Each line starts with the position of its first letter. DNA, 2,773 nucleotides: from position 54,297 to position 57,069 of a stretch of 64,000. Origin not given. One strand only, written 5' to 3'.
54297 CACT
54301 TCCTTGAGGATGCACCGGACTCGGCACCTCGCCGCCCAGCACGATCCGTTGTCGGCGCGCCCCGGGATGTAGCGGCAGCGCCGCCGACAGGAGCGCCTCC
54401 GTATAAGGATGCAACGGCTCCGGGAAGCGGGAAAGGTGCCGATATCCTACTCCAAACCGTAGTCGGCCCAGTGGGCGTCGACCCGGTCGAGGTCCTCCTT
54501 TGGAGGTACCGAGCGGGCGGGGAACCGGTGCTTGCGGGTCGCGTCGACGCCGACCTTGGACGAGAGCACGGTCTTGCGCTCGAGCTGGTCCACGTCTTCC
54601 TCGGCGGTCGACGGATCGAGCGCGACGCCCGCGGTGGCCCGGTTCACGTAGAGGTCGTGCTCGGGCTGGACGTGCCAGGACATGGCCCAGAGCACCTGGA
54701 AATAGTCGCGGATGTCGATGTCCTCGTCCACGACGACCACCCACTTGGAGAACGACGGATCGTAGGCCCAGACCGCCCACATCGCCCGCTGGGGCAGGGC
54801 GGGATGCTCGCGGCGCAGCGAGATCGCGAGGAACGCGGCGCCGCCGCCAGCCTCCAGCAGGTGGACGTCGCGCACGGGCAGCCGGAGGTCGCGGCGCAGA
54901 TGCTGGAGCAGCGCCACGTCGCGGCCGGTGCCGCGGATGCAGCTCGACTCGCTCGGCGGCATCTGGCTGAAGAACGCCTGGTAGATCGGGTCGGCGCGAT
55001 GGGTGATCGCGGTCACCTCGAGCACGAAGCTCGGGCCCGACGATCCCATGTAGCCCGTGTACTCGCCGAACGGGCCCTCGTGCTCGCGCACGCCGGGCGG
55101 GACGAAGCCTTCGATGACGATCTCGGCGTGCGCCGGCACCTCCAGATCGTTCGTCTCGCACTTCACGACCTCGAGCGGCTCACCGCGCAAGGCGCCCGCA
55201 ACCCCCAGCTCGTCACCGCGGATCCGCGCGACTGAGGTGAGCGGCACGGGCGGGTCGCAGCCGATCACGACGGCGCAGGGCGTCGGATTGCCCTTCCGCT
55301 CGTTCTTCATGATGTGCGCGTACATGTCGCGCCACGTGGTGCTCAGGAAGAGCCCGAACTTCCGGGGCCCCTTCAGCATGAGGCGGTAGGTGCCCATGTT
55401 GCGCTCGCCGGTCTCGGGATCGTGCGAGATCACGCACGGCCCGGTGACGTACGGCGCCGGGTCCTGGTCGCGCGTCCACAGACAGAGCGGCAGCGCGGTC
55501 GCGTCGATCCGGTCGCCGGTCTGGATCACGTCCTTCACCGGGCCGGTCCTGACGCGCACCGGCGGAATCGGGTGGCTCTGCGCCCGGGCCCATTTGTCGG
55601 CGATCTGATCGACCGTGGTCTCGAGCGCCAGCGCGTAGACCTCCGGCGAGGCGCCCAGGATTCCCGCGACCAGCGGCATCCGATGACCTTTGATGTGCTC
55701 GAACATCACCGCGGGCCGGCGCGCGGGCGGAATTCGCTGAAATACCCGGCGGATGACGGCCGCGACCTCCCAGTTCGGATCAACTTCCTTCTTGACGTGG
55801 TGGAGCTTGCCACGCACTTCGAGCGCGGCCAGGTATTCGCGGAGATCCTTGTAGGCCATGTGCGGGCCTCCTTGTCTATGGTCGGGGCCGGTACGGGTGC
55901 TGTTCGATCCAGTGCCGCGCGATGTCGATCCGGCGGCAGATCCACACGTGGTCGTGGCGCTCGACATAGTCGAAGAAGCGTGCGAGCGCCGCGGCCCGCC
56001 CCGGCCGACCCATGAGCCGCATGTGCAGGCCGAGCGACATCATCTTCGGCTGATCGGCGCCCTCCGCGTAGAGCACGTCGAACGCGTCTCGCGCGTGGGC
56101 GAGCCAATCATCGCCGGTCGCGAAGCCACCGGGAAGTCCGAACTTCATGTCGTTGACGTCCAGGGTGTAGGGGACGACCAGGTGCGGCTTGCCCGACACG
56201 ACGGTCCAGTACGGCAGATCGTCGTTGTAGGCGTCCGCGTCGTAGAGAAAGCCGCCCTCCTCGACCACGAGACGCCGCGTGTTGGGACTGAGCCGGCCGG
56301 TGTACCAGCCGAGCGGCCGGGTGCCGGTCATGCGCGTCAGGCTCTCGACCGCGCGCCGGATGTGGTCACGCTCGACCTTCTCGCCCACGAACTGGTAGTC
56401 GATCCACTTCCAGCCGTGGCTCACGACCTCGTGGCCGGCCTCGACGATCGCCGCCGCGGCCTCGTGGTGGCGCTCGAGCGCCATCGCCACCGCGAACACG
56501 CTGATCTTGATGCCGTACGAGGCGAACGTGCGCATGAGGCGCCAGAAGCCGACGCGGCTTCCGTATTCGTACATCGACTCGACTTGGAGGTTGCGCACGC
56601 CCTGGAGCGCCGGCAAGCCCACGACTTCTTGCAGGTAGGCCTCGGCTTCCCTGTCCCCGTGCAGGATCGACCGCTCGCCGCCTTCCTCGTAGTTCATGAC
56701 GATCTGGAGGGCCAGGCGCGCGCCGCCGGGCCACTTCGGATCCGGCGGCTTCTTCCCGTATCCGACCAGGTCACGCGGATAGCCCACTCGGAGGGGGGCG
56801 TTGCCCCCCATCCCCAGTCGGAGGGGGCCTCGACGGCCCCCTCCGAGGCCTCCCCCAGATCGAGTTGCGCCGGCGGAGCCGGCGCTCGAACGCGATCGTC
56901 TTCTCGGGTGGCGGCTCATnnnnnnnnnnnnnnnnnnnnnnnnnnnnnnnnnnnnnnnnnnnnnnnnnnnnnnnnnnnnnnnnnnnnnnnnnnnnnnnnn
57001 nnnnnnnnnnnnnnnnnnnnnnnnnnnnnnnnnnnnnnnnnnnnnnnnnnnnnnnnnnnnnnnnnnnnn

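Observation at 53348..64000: Non-canonical ureide/purine-like catabolic cluster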

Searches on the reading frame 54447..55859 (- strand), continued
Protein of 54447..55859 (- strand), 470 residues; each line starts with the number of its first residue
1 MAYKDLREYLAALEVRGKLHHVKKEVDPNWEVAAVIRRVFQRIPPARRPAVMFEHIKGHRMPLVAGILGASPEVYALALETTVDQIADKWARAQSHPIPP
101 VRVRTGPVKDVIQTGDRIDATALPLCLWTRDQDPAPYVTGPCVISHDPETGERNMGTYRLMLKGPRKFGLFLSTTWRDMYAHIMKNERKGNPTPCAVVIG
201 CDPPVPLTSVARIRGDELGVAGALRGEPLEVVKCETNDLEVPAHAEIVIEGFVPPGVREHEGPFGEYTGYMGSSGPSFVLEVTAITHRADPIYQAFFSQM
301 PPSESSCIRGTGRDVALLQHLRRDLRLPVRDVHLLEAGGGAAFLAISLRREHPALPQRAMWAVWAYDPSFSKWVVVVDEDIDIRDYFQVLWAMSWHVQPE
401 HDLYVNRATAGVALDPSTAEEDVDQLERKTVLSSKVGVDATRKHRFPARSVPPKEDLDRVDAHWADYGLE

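Call 37: search_solved_structures(query=window:54447-55859:-, max_evalue=1e-60, show_alignments=1)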
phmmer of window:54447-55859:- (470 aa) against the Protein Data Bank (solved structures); distinct sequences matched with E-value up to 1e-60: 2.
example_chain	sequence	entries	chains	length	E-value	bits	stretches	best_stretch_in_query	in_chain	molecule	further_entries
6h6x_B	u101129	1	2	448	1.8e-77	264.5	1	5-436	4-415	3-polyprenyl-4-hydroxybenzoate decarboxylase and related decarboxylases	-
6h6v_A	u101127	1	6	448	5.8e-77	262.8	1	5-436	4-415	3-polyprenyl-4-hydroxybenzoate decarboxylase and related decarboxylases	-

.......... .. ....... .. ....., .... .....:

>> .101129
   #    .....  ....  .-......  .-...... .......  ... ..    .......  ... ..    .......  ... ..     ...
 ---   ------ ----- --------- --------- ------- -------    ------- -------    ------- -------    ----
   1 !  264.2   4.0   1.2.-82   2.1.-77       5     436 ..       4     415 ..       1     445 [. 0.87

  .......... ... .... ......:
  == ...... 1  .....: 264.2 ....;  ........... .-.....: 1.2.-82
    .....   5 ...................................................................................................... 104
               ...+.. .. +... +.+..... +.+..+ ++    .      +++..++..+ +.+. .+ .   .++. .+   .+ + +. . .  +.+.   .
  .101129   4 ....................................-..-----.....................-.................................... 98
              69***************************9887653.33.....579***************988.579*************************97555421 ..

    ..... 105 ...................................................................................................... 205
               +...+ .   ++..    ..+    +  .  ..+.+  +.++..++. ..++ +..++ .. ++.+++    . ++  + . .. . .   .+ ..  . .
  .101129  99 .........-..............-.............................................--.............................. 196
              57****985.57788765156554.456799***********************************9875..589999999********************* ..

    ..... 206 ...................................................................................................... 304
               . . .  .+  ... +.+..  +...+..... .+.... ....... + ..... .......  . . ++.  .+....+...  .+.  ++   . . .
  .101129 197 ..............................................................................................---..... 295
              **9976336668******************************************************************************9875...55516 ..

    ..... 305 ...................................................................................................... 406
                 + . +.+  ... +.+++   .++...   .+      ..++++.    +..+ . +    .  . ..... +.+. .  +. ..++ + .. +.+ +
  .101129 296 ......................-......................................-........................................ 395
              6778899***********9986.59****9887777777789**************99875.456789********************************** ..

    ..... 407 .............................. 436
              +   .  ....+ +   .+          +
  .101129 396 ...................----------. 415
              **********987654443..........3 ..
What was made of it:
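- On UbiD family (prFMN decarboxylases): EGPFGEY and the Arg of the RNxxxxRL motif align with HmfF (call 37).
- On HmfF (2,5-furandicarboxylate decarboxylase): It aligns to Ser in the window protein (call 37).
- Tried and rejected: Rejected, because the specificity His is absent (call 37).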

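Call 40: find_related_loci(query=window:54447-55859:-, collection=metagenome_contigs, flank=6000)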
Query window:54447-55859:- (470 aa) in metagenome_contigs; peptide patterns used: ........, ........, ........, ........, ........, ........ (x = any residue, [..] = any of these).
187 stretches matched a pattern; 162 encode a relative of the query (tblastn E <= 1e-3); the best 80 are kept; 80 distinct loci.
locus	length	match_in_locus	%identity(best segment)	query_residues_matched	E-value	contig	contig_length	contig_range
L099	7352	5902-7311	100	1-470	0e+0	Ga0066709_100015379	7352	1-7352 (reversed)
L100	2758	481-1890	99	1-470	0e+0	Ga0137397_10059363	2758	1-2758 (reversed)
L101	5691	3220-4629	99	1-470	0e+0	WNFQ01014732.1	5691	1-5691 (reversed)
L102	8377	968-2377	99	1-470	0e+0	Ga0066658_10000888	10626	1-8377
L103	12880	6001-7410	99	1-470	0e+0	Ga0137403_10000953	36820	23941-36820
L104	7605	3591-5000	99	1-470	0e+0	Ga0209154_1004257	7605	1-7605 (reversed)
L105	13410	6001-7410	99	1-470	0e+0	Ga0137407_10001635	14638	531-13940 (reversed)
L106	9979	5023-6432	99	1-470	0e+0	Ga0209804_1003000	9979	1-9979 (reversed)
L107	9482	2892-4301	99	1-470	0e+0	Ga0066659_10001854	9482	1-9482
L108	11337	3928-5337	98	1-470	0e+0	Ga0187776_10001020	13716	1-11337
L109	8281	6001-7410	98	1-470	0e+0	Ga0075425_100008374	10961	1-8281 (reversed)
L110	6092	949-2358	98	1-470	0e+0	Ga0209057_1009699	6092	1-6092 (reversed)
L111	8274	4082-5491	98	1-470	0e+0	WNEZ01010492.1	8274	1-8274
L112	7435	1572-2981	99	1-470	0e+0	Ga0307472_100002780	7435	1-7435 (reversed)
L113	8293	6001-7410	98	1-470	0e+0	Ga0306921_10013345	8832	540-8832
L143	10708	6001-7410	93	1-470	0e+0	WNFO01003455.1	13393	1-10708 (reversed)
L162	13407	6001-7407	83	1-470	0e+0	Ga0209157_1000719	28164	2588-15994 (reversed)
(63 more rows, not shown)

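Call 49: search_protein_families(library=pfam, proteins=[L143:1059-2327:-, L143:2596-3990:+, L143:4019-5932:-, L143:7445-9052:+, L162:205-1434:+, L162:1418-2473:-, L162:7557-8633:+, L162:8714-9466:+, L162:11228-12565:+], max_evalue=0.0001)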
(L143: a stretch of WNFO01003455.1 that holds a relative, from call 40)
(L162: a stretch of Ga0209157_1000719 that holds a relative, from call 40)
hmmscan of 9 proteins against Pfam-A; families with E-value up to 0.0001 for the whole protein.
L143:1059-2327:- (422 aa): 1 family
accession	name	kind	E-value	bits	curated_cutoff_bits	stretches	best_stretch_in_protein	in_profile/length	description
PF04199.19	Cyclase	-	3.3e-20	73.2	23.1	1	204-352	19-141/142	Putative cyclase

L143:2596-3990:+ (464 aa): 3 families
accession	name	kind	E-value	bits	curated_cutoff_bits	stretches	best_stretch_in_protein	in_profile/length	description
PF13458.12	Peripla_BP_6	-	1.9e-78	264.9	31.7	1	81-420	1-339/343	Periplasmic binding protein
PF13433.12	Peripla_BP_5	-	1.8e-31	110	27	1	82-413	1-330/363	Periplasmic binding protein domain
PF01094.35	ANF_receptor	-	9.2e-14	51.7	25.4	1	109-411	13-341/353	Receptor family ligand binding region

L143:4019-5932:- (637 aa): 3 families
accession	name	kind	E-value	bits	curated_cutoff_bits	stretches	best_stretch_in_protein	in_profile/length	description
PF02776.23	TPP_enzyme_N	-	1.3e-19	70.6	26.8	1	65-170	4-106/119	Thiamine pyrophosphate enzyme, N-terminal TPP binding domain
PF02775.26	TPP_enzyme_C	-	1.1e-17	64.7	21.9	1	458-612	8-150/151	Thiamine pyrophosphate enzyme, C-terminal TPP binding domain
PF00205.28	TPP_enzyme_M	-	5.3e-15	55.8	30.4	1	261-344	1-84/137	Thiamine pyrophosphate enzyme, central domain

L143:7445-9052:+ (535 aa): 1 family
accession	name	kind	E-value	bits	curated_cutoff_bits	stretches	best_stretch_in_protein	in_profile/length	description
PF00496.27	SBP_bac_5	-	1.1e-73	249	32.4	1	74-425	1-340/368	Bacterial extracellular solute-binding proteins, family 5 Middle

L162:205-1434:+ (409 aa): 1 family
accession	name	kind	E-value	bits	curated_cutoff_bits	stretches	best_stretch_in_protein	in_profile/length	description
PF00155.27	Aminotran_1_2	-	1.7e-39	136.5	19.7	1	35-405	2-361/361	Aminotransferase class I and II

L162:1418-2473:- (351 aa): 3 families
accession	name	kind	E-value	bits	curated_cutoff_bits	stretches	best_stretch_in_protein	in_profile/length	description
PF16868.10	NMT1_3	-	1.5e-29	104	27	1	42-333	1-289/289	NMT1-like family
PF09084.16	NMT1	-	5.1e-08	33.5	20.5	1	137-218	78-156/216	NMT1/THI5 like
PF12974.12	Phosphonate-bd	-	4.9e-05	23.2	27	1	137-216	90-170/242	ABC transporter, phosphonate, periplasmic substrate-binding protein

L162:7557-8633:+ (358 aa): 2 families
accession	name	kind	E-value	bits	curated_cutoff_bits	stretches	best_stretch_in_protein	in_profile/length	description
PF13537.11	GATase_7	-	5.6e-34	117.2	25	1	183-292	10-122/123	Glutamine amidotransferase domain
PF13522.11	GATase_6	-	6.1e-30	104.4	27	1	161-287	3-130/130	Glutamine amidotransferase domain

L162:8714-9466:+ (250 aa): 0 families

L162:11228-12565:+ (445 aa): 1 family
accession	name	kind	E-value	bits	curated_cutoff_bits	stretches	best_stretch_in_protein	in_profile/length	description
PF00144.29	Beta-lactamase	-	6.3e-72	243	27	1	79-429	9-317/329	Beta-lactamase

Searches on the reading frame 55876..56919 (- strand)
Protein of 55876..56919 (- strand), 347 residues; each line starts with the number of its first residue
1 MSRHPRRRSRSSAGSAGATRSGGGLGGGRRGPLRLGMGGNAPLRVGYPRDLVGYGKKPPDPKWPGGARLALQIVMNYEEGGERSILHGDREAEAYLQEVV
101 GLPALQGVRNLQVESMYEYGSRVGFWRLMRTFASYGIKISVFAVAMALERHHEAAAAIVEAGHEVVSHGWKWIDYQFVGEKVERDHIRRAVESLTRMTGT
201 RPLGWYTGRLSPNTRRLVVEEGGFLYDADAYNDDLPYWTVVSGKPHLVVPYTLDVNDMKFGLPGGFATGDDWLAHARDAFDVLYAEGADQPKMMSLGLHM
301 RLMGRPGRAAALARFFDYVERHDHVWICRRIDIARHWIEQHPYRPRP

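Call 8: search_protein_families(library=pfam, proteins=[window:55876-56919:-], max_evalue=0.001)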
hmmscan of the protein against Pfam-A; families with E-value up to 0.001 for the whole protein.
window:55876-56919:- (347 aa): 1 family
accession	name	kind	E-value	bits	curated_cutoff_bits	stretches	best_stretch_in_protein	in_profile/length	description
PF01522.26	Polysacc_deac_1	-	4.2e-12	46.6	23.1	1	116-206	12-102/124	Polysaccharide deacetylase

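Call 9: search_protein_families(library=ncbifam, proteins=[window:55876-56919:-], max_evalue=0.001)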
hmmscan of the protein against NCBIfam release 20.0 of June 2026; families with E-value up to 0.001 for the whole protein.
window:55876-56919:- (347 aa): 3 families
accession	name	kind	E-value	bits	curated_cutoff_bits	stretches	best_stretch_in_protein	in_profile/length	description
TIGR03212.1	uraD_N-term-dom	equivalog_domain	1.3e-140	467.6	424.6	1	47-343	1-297/297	allantoinase PuuE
TIGR03006.1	pepcterm_polyde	equivalog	2.2e-06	27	276.2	1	127-229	38-144/272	XrtA system polysaccharide deacetylase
TIGR02764.1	spore_ybaN_pdaB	equivalog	6.6e-06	26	237.4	1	129-202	25-98/191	polysaccharide deacetylase family sporulation protein PdaB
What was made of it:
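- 55876..56811 (-): puuE, metal-independent allantoinase (allantoin to allantoate). The longest ORF extends to 56919 and overlaps the aminotransferase stop codon. TIGR03212 467.6 bits, cut-off 424.6 (call 9).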

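Call 32: find_related_loci(query=window:55876-56811:-, collection=genome_contigs, flank=10000)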
Query window:55876-56811:- (311 aa) in genome_contigs; peptide patterns used: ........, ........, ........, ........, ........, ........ (x = any residue, [..] = any of these).
599 stretches matched a pattern (row limit reached: there are more); 591 encode a relative of the query (tblastn E <= 1e-3); the best 80 are kept; 80 distinct loci.
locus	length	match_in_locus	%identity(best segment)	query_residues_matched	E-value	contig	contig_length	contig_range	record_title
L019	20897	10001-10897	93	11-309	0e+0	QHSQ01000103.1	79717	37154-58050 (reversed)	MAG: Candidatus Rokuibacteriota bacterium isolate AR27 14_0903_09_40cm_scaffold_56_curated, whole genome shotgun sequenc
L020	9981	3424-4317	84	10-307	2e-171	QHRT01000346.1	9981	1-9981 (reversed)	MAG: Candidatus Rokuibacteriota bacterium isolate AR8 14_1009_16_40cm_scaffold_96188_curated, whole genome shotgun seque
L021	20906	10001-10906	80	9-310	3e-165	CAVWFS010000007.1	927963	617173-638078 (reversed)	MAG: uncultured Candidatus Rokubacteria bacterium isolate MFD00962.bin.2.180 genome assembly, contig: contig_24609, whol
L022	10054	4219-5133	82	4-308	8e-164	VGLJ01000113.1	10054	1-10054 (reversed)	MAG: Candidatus Rokuibacteriota bacterium isolate M_DeepCast_50m_m1_133 M_DeepCast_50m_m1_133_Ga0194121_10012219, whole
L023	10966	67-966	79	8-307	8e-163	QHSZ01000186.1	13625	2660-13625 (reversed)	MAG: Candidatus Rokuibacteriota bacterium isolate AR19 14_1009_16_40cm_scaffold_48312_curated, whole genome shotgun sequ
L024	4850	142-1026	80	13-307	1e-161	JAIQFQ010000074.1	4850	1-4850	MAG: Terriglobia bacterium isolate SRVP_14 SR-VP_26_10_2019_C_40cm_scaffold_15434, whole genome shotgun sequence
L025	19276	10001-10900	77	11-310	7e-157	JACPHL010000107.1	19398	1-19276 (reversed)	MAG: Candidatus Rokuibacteriota bacterium isolate NC_groundwater_413_Ag_B-0.1um_71_11 GD18-4_B1_scaffold_401910, whole g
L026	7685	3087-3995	76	3-305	4e-156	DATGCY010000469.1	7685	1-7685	MAG TPA_asm: Candidatus Methylomirabilota bacterium isolate SMAG_U9660 k141_228895, whole genome shotgun sequence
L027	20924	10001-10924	73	3-310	4e-155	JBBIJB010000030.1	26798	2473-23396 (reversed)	MAG: Armatimonadota bacterium isolate FAS170219_bin_152 NODE_1451_length_26798_cov_4.755824, whole genome shotgun sequen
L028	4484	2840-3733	77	11-308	1e-157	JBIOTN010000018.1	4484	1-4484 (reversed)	MAG: Candidatus Rokuibacteriota bacterium isolate MAG159 k127_1305722, whole genome shotgun sequence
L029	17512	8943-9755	78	11-308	3e-153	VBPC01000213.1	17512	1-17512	MAG: Candidatus Rokuibacteriota bacterium isolate AR_45 14_0927_12_20cm_scaffold_5187, whole genome shotgun sequence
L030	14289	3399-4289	70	11-307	1e-144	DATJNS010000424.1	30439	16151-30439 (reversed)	MAG TPA_asm: Candidatus Sulfotelmatobacter sp. isolate SMAG_U14867 k141_549799, whole genome shotgun sequence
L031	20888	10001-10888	70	11-306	1e-143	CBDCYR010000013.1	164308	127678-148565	MAG: Alphaproteobacteria bacterium isolate 61ea418e-1a9a-4c42-89d8-c143e3827dfe genome assembly, contig: contig_13, whol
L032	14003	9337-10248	67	4-307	6e-142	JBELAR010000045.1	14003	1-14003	MAG: Steroidobacteraceae bacterium isolate SPRUCE 98 SPRUCE_98_45, whole genome shotgun sequence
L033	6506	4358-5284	67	8-311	4e-142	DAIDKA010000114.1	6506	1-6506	MAG TPA_asm: Gammaproteobacteria bacterium isolate clean397 k141_1300471, whole genome shotgun sequence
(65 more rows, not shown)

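Call 39: search_protein_families(library=pfam, proteins=[L029:9940-10260:+, L029:11223-15053:+, L021:12449-13804:+, L022:6033-7187:-, L022:7214-8224:+, L025:11039-12907:+, L025:9245-9955:+, L023:1034-2827:+, L023:2716-3831:+, L026:4114-5130:-], max_evalue=0.00001)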
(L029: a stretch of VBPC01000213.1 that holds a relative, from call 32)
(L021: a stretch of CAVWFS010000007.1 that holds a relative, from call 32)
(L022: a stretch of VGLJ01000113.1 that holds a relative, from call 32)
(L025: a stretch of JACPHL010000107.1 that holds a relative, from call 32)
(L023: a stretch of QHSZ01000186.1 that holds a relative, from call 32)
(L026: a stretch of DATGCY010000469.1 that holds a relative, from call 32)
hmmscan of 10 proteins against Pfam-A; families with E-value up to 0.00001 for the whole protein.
L029:9940-10260:+ (106 aa): 0 families

L029:11223-15053:+ (1276 aa): 3 families
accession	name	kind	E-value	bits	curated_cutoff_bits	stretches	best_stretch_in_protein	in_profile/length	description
PF03160.20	Calx-beta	-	2.4e-87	289.4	27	5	704-814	4-117/119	Calx-beta domain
PF25778.1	DUF7948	-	3.4e-58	197.7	27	1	47-258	1-214/214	Domain of unknown function (DUF7948)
PF06739.17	SBBP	-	9.4e-49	163.5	20.5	4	326-361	2-38/38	Beta-propeller repeat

L021:12449-13804:+ (451 aa): 1 family
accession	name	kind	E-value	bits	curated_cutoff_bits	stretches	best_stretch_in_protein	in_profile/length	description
PF00285.26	Citrate_synt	-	1.1e-104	350.7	27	1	24-354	1-326/357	Citrate synthase, C-terminal domain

L022:6033-7187:- (384 aa): 1 family
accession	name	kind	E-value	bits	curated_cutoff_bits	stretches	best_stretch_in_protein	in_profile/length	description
PF04909.20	Amidohydro_2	-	4.7e-30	105.8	26.4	1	21-384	2-289/289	Amidohydrolase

L022:7214-8224:+ (336 aa): 3 families
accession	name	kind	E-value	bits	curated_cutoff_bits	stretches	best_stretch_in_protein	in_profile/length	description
PF07883.17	Cupin_2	-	6.1e-34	116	27.2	2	83-149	3-68/70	Cupin domain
PF02311.25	AraC_binding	-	9e-10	38.8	21.1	0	90-145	15-69/135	AraC-like ligand binding domain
PF12973.13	Cupin_7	-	2.9e-08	33.9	27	0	254-307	40-89/105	ChrR Cupin-like domain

L025:11039-12907:+ (622 aa): 2 families
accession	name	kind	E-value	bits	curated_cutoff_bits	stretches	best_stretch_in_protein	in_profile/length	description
PF01979.26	Amidohydro_1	-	6.7e-42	144.4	25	1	176-556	2-345/345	Amidohydrolase family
PF07969.17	Amidohydro_3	-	1.4e-16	61.5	29.7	1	386-557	298-472/472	Amidohydrolase family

L025:9245-9955:+ (236 aa): 2 families
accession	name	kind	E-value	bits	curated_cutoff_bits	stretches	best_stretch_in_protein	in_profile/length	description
PF00005.33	ABC_tran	-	7.5e-32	111.2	25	1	19-162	3-136/137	ABC transporter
PF13304.12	AAA_21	-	1e-07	32.7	27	0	128-188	231-294/304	AAA domain, putative AbiEii toxin, Type IV TA system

L023:1034-2827:+ (597 aa): 1 family
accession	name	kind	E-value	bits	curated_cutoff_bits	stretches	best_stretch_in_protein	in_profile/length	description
PF00496.27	SBP_bac_5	-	9e-101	338.1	32.4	2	215-508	81-364/368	Bacterial extracellular solute-binding proteins, family 5 Middle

L023:2716-3831:+ (371 aa): 2 families
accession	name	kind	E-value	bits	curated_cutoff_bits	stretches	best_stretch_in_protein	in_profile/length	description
PF00528.27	BPD_transp_1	-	1.3e-41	142.8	26.4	1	164-368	1-182/184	Binding-protein-dependent transport system inner membrane component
PF19300.4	BPD_transp_1_N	-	4.9e-12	46.5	23.8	1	53-150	4-111/114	Binding-prot-dependent transport system membrane comp, N-term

L026:4114-5130:- (338 aa): 1 family
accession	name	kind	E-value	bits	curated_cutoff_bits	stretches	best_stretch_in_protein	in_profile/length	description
PF00248.27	Aldo_ket_red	-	3.2e-34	118.8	24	1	80-328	2-284/291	Aldo/keto reductase family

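Call 60: search_solved_structures(query=window:55876-56811:-, max_evalue=0.00001)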
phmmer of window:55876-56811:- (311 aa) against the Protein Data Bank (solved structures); distinct sequences matched with E-value up to 0.00001: 5.
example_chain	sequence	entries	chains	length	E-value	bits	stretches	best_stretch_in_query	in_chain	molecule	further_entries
3cl6_A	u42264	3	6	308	7.3e-135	452.7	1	8-308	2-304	Puue allantoinase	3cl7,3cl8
1z7a_A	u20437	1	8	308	4.1e-129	433.8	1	9-308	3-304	conserved hypothetical protein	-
3s6o_A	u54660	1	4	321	3.6e-123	414.3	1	8-310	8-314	Polysaccharide deacetylase family protein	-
3rxz_A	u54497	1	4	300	1.8e-19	73.4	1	79-302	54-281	Polysaccharide deacetylase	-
3qbu_A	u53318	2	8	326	1.1e-12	51.1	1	83-226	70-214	Putative uncharacterized protein | peptidoglycan deacetylase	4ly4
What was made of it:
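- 55876..56811 (-): P. fluorescens PuuE 3cl6 gives 452.7 bits, E = 7e-135 (call 60).
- On PuuE allantoinase (polysaccharide-deacetylase fold): 3cl6: 452.7 bits, E = 7e-135, over residues 8-308 (call 60).
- PuuE is above its curated cut-off (call 9) and matches 3cl6 at E = 7e-135 (call 60).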
